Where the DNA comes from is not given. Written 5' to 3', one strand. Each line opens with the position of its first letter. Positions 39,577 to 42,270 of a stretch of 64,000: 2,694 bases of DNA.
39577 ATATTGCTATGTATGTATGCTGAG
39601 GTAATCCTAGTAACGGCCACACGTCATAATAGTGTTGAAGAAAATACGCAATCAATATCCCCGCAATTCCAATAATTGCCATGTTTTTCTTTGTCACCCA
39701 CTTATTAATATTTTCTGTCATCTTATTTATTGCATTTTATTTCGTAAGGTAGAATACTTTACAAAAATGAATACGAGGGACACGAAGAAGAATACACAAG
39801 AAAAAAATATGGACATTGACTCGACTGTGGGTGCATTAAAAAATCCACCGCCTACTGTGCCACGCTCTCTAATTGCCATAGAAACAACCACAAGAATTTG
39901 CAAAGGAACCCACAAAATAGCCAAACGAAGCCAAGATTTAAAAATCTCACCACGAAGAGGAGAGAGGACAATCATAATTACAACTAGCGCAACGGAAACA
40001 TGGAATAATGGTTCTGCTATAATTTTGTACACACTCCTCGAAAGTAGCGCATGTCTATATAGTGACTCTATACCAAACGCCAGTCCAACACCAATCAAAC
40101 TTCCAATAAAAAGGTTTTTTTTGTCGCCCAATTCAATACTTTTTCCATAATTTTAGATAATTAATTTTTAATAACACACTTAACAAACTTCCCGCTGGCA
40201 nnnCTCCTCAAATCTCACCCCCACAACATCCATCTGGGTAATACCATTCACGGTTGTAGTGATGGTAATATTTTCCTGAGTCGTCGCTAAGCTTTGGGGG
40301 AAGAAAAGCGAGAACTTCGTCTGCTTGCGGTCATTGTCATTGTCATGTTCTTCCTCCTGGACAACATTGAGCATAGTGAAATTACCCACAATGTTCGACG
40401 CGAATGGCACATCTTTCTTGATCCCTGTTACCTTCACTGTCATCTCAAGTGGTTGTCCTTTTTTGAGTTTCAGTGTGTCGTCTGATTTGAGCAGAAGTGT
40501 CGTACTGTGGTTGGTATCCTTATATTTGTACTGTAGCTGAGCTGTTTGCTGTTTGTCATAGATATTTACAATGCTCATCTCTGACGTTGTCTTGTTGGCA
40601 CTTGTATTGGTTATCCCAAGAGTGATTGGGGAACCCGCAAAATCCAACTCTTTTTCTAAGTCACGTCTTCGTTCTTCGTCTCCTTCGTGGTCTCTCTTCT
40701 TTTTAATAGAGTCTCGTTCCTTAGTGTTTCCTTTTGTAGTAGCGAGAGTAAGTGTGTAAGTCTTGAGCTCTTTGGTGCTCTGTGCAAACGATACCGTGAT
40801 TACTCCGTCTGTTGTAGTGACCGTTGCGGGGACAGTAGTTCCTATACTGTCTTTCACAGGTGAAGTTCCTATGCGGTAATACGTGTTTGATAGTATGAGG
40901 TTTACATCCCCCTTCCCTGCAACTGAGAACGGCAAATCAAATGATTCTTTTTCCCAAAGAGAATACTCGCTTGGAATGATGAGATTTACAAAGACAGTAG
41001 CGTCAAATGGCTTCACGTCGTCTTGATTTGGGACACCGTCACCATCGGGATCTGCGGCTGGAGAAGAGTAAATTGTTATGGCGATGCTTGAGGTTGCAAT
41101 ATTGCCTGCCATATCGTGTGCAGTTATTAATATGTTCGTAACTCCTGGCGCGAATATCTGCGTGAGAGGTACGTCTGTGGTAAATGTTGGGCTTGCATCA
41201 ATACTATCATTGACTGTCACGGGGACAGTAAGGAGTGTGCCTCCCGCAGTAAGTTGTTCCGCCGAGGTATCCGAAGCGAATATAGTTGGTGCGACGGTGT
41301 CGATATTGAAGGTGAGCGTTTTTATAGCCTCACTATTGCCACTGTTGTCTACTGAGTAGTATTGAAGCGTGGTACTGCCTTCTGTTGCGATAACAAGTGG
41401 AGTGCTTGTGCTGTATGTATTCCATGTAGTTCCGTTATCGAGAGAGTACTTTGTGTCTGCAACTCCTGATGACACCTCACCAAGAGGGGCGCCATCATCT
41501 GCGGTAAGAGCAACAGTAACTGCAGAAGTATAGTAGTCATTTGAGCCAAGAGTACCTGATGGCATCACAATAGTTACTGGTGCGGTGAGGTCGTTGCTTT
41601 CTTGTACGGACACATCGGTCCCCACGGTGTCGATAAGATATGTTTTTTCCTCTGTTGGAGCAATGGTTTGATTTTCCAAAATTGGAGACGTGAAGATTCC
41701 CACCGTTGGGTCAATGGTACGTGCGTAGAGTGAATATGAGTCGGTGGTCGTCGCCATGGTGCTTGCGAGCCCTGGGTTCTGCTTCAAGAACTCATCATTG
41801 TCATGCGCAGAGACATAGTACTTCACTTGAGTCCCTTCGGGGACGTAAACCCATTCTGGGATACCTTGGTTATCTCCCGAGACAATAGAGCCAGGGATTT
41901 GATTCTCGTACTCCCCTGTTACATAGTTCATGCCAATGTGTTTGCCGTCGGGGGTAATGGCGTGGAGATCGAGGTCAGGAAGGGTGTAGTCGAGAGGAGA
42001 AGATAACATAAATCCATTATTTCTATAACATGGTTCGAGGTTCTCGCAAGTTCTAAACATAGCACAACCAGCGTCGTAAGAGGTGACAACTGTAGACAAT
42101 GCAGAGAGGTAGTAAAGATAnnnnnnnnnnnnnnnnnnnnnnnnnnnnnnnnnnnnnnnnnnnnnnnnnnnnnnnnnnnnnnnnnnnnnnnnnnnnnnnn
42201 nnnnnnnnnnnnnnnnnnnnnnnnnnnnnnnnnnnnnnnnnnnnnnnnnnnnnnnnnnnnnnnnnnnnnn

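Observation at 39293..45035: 1565-aa beta-helix / HEXXH surface protein operon with two paralogous 4-TM proteins and an upstream 22-bp inverted repeat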

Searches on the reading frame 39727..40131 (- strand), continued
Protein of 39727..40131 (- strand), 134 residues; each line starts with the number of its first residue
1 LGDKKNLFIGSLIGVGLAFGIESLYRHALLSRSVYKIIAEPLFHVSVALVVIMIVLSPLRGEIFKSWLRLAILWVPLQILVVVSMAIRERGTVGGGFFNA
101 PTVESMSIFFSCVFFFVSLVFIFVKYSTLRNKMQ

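Call 68: search_protein_families(library=padloc, proteins=[window:39727-40131:-, P0127, P0140], max_evalue=0.1)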
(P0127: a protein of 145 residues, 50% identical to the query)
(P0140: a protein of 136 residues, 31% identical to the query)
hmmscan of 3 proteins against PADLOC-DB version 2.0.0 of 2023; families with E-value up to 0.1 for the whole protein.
window:39727-40131:- (134 aa): 0 families

P0127 (145 aa): 0 families

P0140 (136 aa): 0 families

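Call 71: predict_structure(alignment_id=A2)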
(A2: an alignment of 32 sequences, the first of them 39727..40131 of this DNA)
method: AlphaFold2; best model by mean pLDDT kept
length: 134 residues; sequences in the alignment: 32
mean_pLDDT: 87.0   pTM: 0.76
mean pLDDT of the five models: 87.0, 86.9, 86.5, 85.1, 84.9
residues with pLDDT >= 90: 77; 70-90: 43; 50-70: 12; < 50: 2
segments of 3 or more residues with pLDDT < 50: none
pLDDT, mean of each block of 10 residues (from residue 1): 86 95 92 85 91 94 94 89 77 55 82 94 95 90
secondary structure, 60 per line:
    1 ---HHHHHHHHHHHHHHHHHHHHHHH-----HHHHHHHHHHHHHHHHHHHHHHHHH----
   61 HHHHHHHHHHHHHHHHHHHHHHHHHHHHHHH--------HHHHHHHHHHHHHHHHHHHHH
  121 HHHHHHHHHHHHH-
elements in order: H4-26 H32-56 H61-91 H100-133
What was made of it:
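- On 4-TM partner family (unnamed): The AF2 model has four helices at pLDDT 87 (call 71).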

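Call 75: fold_search(model_id=the predicted structure, library=pdb)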
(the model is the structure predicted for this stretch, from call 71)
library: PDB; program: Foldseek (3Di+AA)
matches with E <= 10: 118; with E <= 0.001: 0
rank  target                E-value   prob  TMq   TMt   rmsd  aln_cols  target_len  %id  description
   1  9hfk_A                4.1e-01  0.33  0.29  0.19  14.1       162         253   14  Cryo-EM structure of the freshwater actinorhodopsin, Rhodoluna lacicola (RlActR) (released 2026-03-18)
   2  4nqi_A                7.9e-01  0.51  0.40  0.26  29.6       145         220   11  Structure of the N-terminal I-BAR domain (1-259) of D.Discoideum IBARa (released 2014-02-05)
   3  5c1f_A                7.9e-01  0.18  0.28  0.15  35.9       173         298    8  Structure of the Imp2 F-BAR domain (released 2016-01-27)
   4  4nqi_C                1.5e+00  0.21  0.36  0.23  31.2       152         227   12  Structure of the N-terminal I-BAR domain (1-259) of D.Discoideum IBARa (released 2014-02-05)
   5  9s9g_A                1.7e+00  0.16  0.29  0.22  23.0       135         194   14  S. islandicus CdvA filament (X-ray) (released 2026-01-28)
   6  7xgf_A                1.9e+00  0.18  0.28  0.23  19.7       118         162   12  Crystal structure of BCL-xL in complex with computationally designed inhibitor protein (released 2022-07-20)
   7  8qb7_A                2.1e+00  0.15  0.31  0.19  25.0       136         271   13  Pil1 in native eisosome lattice bound to plasma membrane microdomain (released 2024-07-24)
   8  8qb8_A                2.1e+00  0.14  0.31  0.18  25.4       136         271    9  Lsp1 in native eisosome lattice bound to plasma membrane microdomain (released 2024-07-24)
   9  7jpv_E                2.2e+00  0.14  0.29  0.28   9.9       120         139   10  Rabbit Cav1.1 in the presence of 1 micromolar (S)-(-)-Bay K8644 in nanodiscs at 3.4 Angstrom resolution (released 2020-11-18)
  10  2v0o_B                2.2e+00  0.14  0.33  0.17  32.8       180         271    9  FCHO2 F-BAR domain (released 2007-06-26)
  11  4nqi_B                2.3e+00  0.23  0.39  0.25  29.9       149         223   10  Structure of the N-terminal I-BAR domain (1-259) of D.Discoideum IBARa (released 2014-02-05)
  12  5i6r                  2.5e+00  0.06  0.23  0.09  40.5       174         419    7  Crystal Structure of srGAP2 F-BARx WT Form-1 (released 2017-08-30)
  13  6iko_B                2.6e+00  0.06  0.23  0.12  39.0       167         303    8  Crystal structure of mouse GAS7cb (released 2019-10-16)
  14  3syv_H                2.8e+00  0.10  0.31  0.19  32.0       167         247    7  Crystal structure of mPACSIN 3 F-BAR domain mutant (released 2012-05-16)
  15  1x04                  2.9e+00  0.14  0.35  0.24  26.0       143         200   12  Crystal structure of endophilin BAR domain (mutant) (released 2006-05-02)
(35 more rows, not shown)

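Call 108: search_protein_representatives(alignment_id=A2)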
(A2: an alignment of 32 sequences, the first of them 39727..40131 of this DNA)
Query: 32 sequences, 154 profile positions. Proteins with E-value up to 0.001 (for the whole library): 1512; up to 1e-10: 631; up to 1e-30: 17. The best 150 are listed.
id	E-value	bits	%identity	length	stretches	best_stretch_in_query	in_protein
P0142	5.2e-41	156.4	-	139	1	8-149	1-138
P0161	1.5e-40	154.9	-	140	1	8-149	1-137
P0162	1.4e-39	151.7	-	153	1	3-149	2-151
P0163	1.3e-38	148.6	-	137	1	8-149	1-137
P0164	1.4e-36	142.1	-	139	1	8-149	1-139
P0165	2.8e-36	141.0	-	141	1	8-149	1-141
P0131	3.5e-36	140.7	-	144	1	12-150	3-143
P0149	2.9e-35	137.8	-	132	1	15-152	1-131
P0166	6.2e-34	133.4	-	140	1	8-151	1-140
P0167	7.1e-34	133.2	-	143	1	14-152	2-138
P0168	2.4e-33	131.5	-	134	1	14-150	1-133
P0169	5.4e-33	130.4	-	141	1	15-152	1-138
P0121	1.6e-32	128.9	-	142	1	9-151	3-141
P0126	2.2e-32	128.4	-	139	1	8-151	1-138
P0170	2.7e-32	128.1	-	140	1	8-145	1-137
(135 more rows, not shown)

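Call 110: search_protein_families(library=pfam, alignment_id=A7, max_evalue=0.01)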
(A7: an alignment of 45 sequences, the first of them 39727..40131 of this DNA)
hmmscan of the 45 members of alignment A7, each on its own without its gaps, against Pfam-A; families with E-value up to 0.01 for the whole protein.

A. member 1, window:39727-40131:- (134 aa): 0 families

B. families by the number of members that match (of 45 scanned): 4 families
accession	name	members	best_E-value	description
PF02656.20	DUF202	2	0.00013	Domain of unknown function (DUF202)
PF14387.11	DUF4418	1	0.0047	Domain of unknown function (DUF4418)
PF10066.14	DUF2304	1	0.006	Uncharacterized conserved protein (DUF2304)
PF09925.14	DUF2157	1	0.0084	Predicted membrane protein (DUF2157)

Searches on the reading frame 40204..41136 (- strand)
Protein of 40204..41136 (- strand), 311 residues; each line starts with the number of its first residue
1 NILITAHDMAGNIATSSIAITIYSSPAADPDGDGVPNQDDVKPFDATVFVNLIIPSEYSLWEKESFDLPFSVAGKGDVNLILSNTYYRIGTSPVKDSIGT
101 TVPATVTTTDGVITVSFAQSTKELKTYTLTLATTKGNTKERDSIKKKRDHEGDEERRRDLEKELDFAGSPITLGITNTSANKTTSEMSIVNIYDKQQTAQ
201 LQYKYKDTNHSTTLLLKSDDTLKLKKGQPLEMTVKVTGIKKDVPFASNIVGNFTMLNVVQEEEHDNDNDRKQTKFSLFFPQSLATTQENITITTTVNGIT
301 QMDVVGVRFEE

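Call 81: find_homologous_proteins(query=window:40204-41136:-, max_evalue=0.001)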
Query window:40204-41136:- (311 aa): 7 proteins with E <= 0.001 among 2839 candidates.
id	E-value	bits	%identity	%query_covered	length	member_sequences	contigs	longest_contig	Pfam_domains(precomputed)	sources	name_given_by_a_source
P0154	5.7e-153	526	80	98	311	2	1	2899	-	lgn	-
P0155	5.1e-152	523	80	96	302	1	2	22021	-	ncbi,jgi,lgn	ncbi:MAG: hypothetical protein WC791_04650 [Candidatus Paceibacterota bacterium]|jgi:hypothetical pr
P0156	4.0e-146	504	75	97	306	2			-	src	-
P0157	7.7e-130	451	69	98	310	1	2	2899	-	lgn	-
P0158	1.0e-111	391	60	97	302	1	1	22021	-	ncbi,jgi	ncbi:MAG: hypothetical protein WC791_04645 [Candidatus Paceibacterota bacterium]|jgi:hypothetical pr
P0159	3.1e-88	314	75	67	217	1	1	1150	-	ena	-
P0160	2.8e-53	199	54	57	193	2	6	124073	-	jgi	-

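Call 89: search_protein_families(library=pfam, proteins=[window:40204-41136:-, P0155, P0158], max_evalue=1)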
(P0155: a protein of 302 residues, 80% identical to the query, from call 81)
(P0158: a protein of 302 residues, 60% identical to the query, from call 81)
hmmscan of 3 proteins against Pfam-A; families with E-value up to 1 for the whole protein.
window:40204-41136:- (311 aa): 3 families
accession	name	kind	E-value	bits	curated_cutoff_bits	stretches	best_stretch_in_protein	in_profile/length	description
PF23254.1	KH_PARP14_8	-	0.051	13.9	27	1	221-250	32-58/66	PARP14-like, eighth type I KH domain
PF24013.1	DUF7327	-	0.18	12.2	27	1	27-48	63-84/85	Family of unknown function (DUF7327)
PF08866.15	DUF1831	-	0.58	11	25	0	241-304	28-84/111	Putative amino acid metabolism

P0155 (302 aa): 2 families
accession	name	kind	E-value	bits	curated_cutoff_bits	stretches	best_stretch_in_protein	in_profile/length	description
PF24312.1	Ig-like_POM152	-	0.033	15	27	0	49-107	15-64/89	Nucleoporin POM152, Ig-like domain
PF24013.1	DUF7327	-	0.084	13.3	27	1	19-39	64-84/85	Family of unknown function (DUF7327)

P0158 (302 aa): 1 family
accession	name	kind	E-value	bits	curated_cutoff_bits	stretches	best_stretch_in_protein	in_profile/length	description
PF03486.20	HI0933_like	-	0.13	12.1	50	1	121-293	117-198/244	HI0933-like protein Rossmann domain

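Call 91: find_encoding_contigs(protein=P0155, flank=10000, max_places=2)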
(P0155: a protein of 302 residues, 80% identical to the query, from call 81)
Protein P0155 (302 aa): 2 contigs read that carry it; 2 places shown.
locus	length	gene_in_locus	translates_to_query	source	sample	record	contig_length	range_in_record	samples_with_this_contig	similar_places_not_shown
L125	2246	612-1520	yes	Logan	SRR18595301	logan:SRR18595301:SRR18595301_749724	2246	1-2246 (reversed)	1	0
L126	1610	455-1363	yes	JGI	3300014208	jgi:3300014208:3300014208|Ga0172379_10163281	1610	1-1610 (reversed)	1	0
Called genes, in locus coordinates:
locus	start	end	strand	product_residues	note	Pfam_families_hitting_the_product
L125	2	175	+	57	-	?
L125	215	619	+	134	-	-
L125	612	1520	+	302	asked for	-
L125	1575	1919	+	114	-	-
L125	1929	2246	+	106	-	?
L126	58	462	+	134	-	-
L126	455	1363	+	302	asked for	-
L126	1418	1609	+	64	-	?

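Call 97: predict_structure(alignment_id=A6)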
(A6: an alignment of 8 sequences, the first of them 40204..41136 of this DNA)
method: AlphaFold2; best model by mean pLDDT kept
length: 311 residues; sequences in the alignment: 8
mean_pLDDT: 63.2   pTM: 0.46
mean pLDDT of the five models: 63.2, 60.2, 59.9, 59.9, 56.7
residues with pLDDT >= 90: 1; 70-90: 133; 50-70: 105; < 50: 72
segments of 3 or more residues with pLDDT < 50: 1-29, 38-62, 136-138, 180-185
pLDDT, mean of each block of 10 residues (from residue 1): 24 26 38 54 33 40 60 69 66 81 83 78 72 58 75 81 60 57 47 57 67 55 67 79 84 71 69 75 66 85 81 61
secondary structure, 60 per line:
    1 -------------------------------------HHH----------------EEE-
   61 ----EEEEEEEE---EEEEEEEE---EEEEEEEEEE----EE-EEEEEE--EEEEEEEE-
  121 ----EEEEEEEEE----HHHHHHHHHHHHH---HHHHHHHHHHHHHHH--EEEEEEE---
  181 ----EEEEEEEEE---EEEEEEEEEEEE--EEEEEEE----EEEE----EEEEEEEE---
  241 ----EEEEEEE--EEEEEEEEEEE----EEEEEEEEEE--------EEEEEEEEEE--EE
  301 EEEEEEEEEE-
elements in order: E57-59 E65-72 E76-83 E87-96 E104-109 E112-119 E125-133 H138-150 H154-168 E171-177 E185-193 E197-208 E211-217 E222-225 E230-237 E245-251 E254-264 E269-278 E287-296 E299-310

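Call 99: fold_search(model_id=the predicted structure, library=pdb)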
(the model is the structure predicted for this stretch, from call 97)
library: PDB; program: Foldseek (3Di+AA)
matches with E <= 10: 1977; with E <= 0.001: 290
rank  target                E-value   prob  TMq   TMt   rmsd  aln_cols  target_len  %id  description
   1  4ofq_B                5.2e-06  1.00  0.22  0.21  16.2       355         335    8  Structure of the C-terminal domain of the Streptococcus pyogenes antigen I/II-family protein AspA (released 2014-03-12)
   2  6leb_A                5.8e-06  0.97  0.18  0.18  17.0       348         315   13  Staphylococcus aureus surface protein SdrC mutant-P366H (released 2020-11-25)
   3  8sgn_G                6.5e-06  0.99  0.17  0.14  16.5       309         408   10  Crystal structure of Epstein-Barr virus glycoprotein 350 (gp350) in complex with Cy651H02, a monoclonal antibody isola (released 2024-04-17)
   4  9ro7_B                7.7e-06  1.00  0.25  0.25  17.9       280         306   10  Crystal structure of human CD22 Ig domains 1-3 in complex with modified sialoside 7-012 (released 2025-12-10)
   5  9ro7_D                1.2e-05  1.00  0.25  0.26  17.7       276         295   12  Crystal structure of human CD22 Ig domains 1-3 in complex with modified sialoside 7-012 (released 2025-12-10)
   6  9ijj_O                1.4e-05  0.99  0.19  0.06  20.8       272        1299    8  In situ structure of the central apparatus in mouse sperm axoneme. (released 2025-06-04)
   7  7qdp_F                1.4e-05  0.99  0.21  0.16  17.0       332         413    9  Crystal structure of FLT3 T343I in complex with the canonical ligand FL (released 2022-12-14)
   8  4leb_A                1.8e-05  0.99  0.23  0.24  18.1       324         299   12  Structure of the Als3 adhesin from Candida albicans, residues 1-299 (mature sequence) in complex with hepta-threonine (released 2014-05-14)
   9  3asw_A                2.0e-05  0.94  0.19  0.18  17.8       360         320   12  Structural and biochemical characterization of ClfB:ligand interactions (released 2011-05-04)
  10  9rob_A                2.4e-05  1.00  0.25  0.26  18.1       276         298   10  Crystal structure of human CD22 Ig domains 1-3 in complex with modified sialoside 1B (released 2025-12-10)
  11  6lxs                  2.6e-05  0.94  0.18  0.18  18.3       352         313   14  CWA protein-SdrC (released 2020-04-22)
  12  9ro7_A                2.9e-05  1.00  0.24  0.25  17.9       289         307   10  Crystal structure of human CD22 Ig domains 1-3 in complex with modified sialoside 7-012 (released 2025-12-10)
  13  4fmk_A                3.4e-05  0.99  0.19  0.25  18.7       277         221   12  Crystal structure of mouse nectin-2 extracellular fragment D1-D2 (released 2012-08-22)
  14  8t2v_A                3.8e-05  1.00  0.30  0.11  21.5       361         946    9  Cryo-EM Structures of Full-length Integrin alphaIIbbeta3 in Native Lipids (released 2023-07-26)
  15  9e8a_A                4.0e-05  1.00  0.31  0.12  21.4       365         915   10  Integrin aIIbb3 bent conformation from human platelet membrane crude preparation (released 2025-10-15)
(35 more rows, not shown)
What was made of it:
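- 40204..41136 (-): C-terminal cassette of about 305 aa (residues 1255-1565): two Ig-like beta-sandwiches joined by a charged helical hairpin. It also exists as stand-alone ORFs elsewhere. AF2 model pLDDT 63 (call 97); Foldseek hits to AspA, SdrC, ClfB and Als3 adhesin Ig modules (call 99).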

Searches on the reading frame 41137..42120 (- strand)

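Call 89: search_protein_families(library=pfam, proteins=[window:41137-42120:-], max_evalue=1)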
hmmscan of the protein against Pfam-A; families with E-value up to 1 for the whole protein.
window:41137-42120:- (328 aa): 3 families
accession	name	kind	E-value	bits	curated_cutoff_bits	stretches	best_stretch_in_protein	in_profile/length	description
PF20862.2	DUF6843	-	0.053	13.9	27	1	237-274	47-81/110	Family of unknown function (DUF6843)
PF03174.19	CHB_HEX_C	-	0.21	12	23.6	1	224-256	38-67/76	Chitobiase/beta-hexosaminidase C-terminal domain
PF13290.12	CHB_HEX_C_1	-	0.31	11.4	22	1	195-268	4-67/67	Chitobiase/beta-hexosaminidase C-terminal domain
